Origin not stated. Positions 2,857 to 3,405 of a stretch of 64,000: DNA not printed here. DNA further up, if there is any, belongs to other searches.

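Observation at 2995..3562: Two-gene XRE cassette bracketed by a perfect 31-bp duplication of a terminator hairpin, with face-to-face leaderless promoters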

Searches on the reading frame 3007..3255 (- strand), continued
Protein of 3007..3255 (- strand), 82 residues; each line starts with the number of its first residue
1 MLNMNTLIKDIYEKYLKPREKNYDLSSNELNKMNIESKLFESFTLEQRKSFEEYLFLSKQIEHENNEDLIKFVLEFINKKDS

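Call 64: search_protein_families(library=pfam, proteins=[P0068, P0069, P0070, P0071, P0072, P0073, P0074, P0075, P0076, P0077], max_evalue=1)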
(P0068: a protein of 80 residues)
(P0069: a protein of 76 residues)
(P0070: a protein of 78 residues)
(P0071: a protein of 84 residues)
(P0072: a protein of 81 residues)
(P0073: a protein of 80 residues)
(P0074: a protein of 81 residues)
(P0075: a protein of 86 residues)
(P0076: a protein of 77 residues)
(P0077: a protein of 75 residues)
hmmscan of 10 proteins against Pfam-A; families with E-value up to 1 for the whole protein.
P0068 (80 aa): 1 family
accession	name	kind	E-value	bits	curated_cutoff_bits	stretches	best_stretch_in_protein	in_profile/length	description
PF20648.2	DUF6809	-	0.11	13.8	27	1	1-64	1-62/85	Family of unknown function (DUF6809)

P0069 (76 aa): 2 families
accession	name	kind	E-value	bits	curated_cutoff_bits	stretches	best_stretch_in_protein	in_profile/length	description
PF06523.16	DUF1106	-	0.011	16.2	27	1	38-73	54-89/91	Protein of unknown function (DUF1106)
PF16829.10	ATR13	-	0.14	12.9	25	1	14-70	23-75/101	Avirulence protein ATR13, RxLR effector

P0070 (78 aa): 1 family
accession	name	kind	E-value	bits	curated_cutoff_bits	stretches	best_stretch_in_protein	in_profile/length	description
PF21769.2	vRNAP_dom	-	0.19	12.5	27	1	1-65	60-123/145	Virion DNA-directed RNA polymerase domain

P0071 (84 aa): 0 families

P0072 (81 aa): 1 family
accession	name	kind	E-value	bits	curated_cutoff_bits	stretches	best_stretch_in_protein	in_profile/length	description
PF18863.6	AbiJ_NTD4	-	0.14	13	34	1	3-80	23-107/152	AbiJ N-terminal domain 4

P0073 (80 aa): 0 families

P0074 (81 aa): 1 family
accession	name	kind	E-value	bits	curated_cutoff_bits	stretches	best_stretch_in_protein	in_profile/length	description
PF25294.1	RENR_N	-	0.014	15.5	39.4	1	1-62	94-157/256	Renin receptor N-terminal domain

P0075 (86 aa): 3 families
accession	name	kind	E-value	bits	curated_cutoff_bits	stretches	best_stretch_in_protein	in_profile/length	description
PF20648.2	DUF6809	-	4.2e-05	24.7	27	1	14-60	17-63/85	Family of unknown function (DUF6809)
PF20388.3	DUF6683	-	0.071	13.1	23.6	1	20-69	94-143/253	Family of unknown function (DUF6683)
PF12198.13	Tuberculin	-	0.16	12.4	25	1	53-82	27-56/83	Tuberculin-active protein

P0076 (77 aa): 1 family
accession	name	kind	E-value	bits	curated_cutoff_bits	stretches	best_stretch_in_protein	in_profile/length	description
PF03874.21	RNA_pol_Rpb4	-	0.0013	19.4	25.6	1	9-55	40-82/116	RNA polymerase Rpb4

P0077 (75 aa): 1 family
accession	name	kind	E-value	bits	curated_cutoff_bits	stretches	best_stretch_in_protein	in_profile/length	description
PF18939.6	DUF5686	-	0.03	13.2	39.2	1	3-74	361-432/669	Family of unknown function (DUF5686)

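Call 66: find_homologous_proteins(query=A4, max_evalue=0.01)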
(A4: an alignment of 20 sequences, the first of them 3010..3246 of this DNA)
Query A4 (20 sequences) (79 aa, profile of the alignment): 18 proteins with E <= 0.01 among 1143 candidates.
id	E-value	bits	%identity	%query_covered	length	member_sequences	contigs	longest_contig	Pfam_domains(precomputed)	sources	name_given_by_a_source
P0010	8.4e-28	114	56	100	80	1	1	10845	-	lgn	-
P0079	1.0e-27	114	63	95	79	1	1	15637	-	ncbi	-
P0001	1.9e-27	113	100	100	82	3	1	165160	-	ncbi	-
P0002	4.9e-27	112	92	100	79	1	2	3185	-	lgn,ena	-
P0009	5.8e-27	112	56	100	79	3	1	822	-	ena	-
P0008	2.9e-26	109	68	91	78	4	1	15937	-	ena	-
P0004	5.4e-26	109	68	95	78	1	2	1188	-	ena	-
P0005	7.3e-26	108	68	100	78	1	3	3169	-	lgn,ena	-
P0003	1.8e-25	107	75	97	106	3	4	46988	-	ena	-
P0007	3.2e-25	106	67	100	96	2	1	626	-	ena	-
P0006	2.4e-24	103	68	100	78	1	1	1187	-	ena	-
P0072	2.8e-21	93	36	97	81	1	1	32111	-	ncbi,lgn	-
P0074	1.3e-19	88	35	97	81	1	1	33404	-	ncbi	-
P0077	1.5e-19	88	32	87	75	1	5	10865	-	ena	-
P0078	9.5e-19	85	30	87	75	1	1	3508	-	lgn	-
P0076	1.9e-17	81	38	94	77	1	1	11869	-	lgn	-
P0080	2.3e-17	81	38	94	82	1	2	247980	-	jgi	jgi:hypothetical protein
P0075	8.0e-17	79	32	95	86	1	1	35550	-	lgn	-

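Call 67: find_related_loci(query=P0080, collection=metagenome_contigs, flank=6000)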
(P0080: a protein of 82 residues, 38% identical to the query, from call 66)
Query P0080 (82 aa) in metagenome_contigs; peptide patterns used: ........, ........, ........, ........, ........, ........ (x = any residue, [..] = any of these).
217 stretches matched a pattern, but none encodes a relative of the query by tblastn (E <= 1e-3).

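Call 68: find_encoding_contigs(protein=P0075, flank=5000, max_places=4)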
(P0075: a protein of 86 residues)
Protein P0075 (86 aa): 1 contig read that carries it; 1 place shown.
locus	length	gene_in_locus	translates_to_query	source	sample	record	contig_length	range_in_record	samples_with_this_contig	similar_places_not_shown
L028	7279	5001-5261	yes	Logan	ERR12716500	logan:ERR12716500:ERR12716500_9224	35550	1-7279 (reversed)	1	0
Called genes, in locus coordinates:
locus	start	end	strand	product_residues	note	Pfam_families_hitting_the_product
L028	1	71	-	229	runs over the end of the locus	-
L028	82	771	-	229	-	PF03575:Peptidase_S51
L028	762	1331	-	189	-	PF13302:Acetyltransf_3, PF00583:Acetyltransf_1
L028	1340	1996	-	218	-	PF13302:Acetyltransf_3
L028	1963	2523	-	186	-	PF13302:Acetyltransf_3, PF00583:Acetyltransf_1, PF13523:Acetyltransf_8 (faint)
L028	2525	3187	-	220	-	PF13302:Acetyltransf_3, PF13420:Acetyltransf_4 (weak), PF00583:Acetyltransf_1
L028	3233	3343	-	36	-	-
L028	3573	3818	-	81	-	PF13443:HTH_26 (weak)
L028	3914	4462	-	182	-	PF06908:YpsA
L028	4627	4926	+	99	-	PF01381:HTH_3, PF13560:HTH_31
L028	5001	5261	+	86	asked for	-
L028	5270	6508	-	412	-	PF05496:RuvB_N, PF00004:AAA, PF13173:AAA_14 (weak), PF16193:AAA_assoc_2, PF12002:MgsA_C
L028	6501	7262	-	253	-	-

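Call 74: search_dna_similar(query=window:3010-3246:-, collection=phages, mode=protein, max_evalue=1, max_rows=10)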
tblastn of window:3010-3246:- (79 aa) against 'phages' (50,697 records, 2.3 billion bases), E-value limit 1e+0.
Records with a match: 1; places in all: 1; records where one place covers at least 80% of the query: 1.
Best place of each record, by identity: <60% 1.
By first word of the organism name: Campylobacter 1.
By host as written in the record: Campylobacter coli 99-2 1.
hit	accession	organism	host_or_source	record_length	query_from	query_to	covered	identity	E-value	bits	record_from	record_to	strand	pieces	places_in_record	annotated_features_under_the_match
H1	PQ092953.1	Campylobacter phage CC_R7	Campylobacter coli 99-2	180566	1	69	87%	40.0%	9e-1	33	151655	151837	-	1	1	hypothetical protein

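Call 75: search_dna_similar(query=window:3010-3246:-, collection=plasmids, mode=protein, max_evalue=1, max_rows=10)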
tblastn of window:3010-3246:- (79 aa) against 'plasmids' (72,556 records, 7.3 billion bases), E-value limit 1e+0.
No match.

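Call 84: fold_search(model_id=the predicted structure, library=viral)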
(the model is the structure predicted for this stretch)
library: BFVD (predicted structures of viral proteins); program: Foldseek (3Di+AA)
matches with E <= 10: 42; with E <= 0.001: 0
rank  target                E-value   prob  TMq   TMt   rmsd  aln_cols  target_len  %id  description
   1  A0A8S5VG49            1.4e+00  0.14  0.32  0.31   6.3        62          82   26  CdiA-like protein [Siphoviridae sp. ct3R43]
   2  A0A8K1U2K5            1.8e+00  0.10  0.34  0.13  19.4       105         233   15  Uncharacterized protein (Fragment) [Riboviria sp.]
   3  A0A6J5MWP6            1.9e+00  0.41  0.50  0.21  11.6        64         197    6  Uncharacterized protein [uncultured Caudovirales phage]
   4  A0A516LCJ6            3.0e+00  0.08  0.31  0.03  12.6        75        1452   21  (no name in the UniProt tables at hand)
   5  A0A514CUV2            3.2e+00  0.11  0.40  0.23  15.4        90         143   12  (no name in the UniProt tables at hand)
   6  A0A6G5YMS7            4.0e+00  0.10  0.33  0.21   8.2        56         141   20  (no name in the UniProt tables at hand)
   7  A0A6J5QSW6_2          4.0e+00  0.06  0.29  0.04  13.7        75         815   15  Uncharacterized protein [uncultured Caudovirales phage]
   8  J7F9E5                4.3e+00  0.14  0.39  0.22   5.1        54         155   24  Uncharacterized protein [Agrobacterium phage 7-7-1]
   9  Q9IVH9                4.3e+00  0.11  0.44  0.41   9.2        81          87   14  Non-structural protein 3 (Fragment) [Rotavirus A]
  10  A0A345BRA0            4.7e+00  0.20  0.34  0.24   4.1        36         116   17  (no name in the UniProt tables at hand)
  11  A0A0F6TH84            5.4e+00  0.12  0.38  0.18  10.1        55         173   22  Uncharacterized protein [Sinorhizobium phage phiM9]
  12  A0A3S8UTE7            5.4e+00  0.04  0.30  0.19   7.1        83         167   20  (no name in the UniProt tables at hand)
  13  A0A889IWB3            5.4e+00  0.03  0.24  0.05  14.5        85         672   24  Uncharacterized protein [Otarine gammaherpesvirus 4]
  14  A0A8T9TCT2            5.8e+00  0.07  0.32  0.06  10.5        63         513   16  (no name in the UniProt tables at hand)
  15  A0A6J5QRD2            5.8e+00  0.06  0.30  0.20   9.6        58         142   21  Uncharacterized protein [uncultured Caudovirales phage]
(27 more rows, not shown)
